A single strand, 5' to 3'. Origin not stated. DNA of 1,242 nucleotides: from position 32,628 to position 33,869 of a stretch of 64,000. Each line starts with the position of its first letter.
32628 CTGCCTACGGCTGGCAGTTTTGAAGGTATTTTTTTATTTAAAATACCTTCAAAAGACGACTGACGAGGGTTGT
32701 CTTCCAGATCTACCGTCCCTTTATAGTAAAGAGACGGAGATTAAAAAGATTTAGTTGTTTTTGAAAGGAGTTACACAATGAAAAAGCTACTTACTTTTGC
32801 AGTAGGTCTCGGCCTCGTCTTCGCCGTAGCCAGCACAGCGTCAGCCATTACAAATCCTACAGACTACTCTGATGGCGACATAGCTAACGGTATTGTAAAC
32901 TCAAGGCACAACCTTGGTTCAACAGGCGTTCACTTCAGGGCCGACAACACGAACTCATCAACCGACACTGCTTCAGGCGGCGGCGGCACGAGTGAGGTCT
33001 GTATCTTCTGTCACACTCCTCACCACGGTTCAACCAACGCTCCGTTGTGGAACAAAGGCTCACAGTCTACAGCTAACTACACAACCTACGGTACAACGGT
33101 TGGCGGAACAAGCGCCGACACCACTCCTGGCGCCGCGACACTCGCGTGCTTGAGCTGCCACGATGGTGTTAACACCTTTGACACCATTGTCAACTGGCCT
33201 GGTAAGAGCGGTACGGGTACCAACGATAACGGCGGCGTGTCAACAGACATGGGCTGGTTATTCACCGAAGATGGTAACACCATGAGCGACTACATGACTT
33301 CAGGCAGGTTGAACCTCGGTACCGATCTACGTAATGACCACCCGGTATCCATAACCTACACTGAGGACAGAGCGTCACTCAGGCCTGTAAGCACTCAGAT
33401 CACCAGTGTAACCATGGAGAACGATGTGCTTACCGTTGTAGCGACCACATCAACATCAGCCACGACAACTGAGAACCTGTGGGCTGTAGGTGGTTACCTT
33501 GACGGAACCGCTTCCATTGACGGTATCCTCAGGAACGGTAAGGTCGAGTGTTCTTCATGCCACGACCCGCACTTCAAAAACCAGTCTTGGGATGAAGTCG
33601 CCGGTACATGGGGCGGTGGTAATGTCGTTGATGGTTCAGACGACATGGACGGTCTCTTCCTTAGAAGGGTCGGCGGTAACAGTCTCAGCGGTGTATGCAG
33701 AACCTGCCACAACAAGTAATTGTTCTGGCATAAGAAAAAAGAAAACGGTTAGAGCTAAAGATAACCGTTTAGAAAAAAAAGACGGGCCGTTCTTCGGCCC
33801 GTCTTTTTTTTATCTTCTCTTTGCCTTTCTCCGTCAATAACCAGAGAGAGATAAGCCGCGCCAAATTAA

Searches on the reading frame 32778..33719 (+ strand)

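Call 18: search_protein_families(library=pfam, proteins=[window:32778-33719:+])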
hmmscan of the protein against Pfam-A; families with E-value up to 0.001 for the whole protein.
window:32778-33719:+ (313 aa): 3 families
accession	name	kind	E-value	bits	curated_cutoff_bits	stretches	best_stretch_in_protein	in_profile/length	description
PF09699.15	Paired_CXXCH_1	-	2.1e-06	27.7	20.6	0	257-268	8-19/41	Doubled CXXCH motif (Paired_CXXCH_1)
PF14522.11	Cytochrome_C7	-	9.5e-05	22.6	24.8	0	254-313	12-50/67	Cytochrome c7 and related cytochrome c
PF22113.1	Mtrc-MtrF_II-IV_dom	-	0.00051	20.1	30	0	60-132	69-131/176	Outer membrane cytochrome MtrC/MtrF-like, domains II/IV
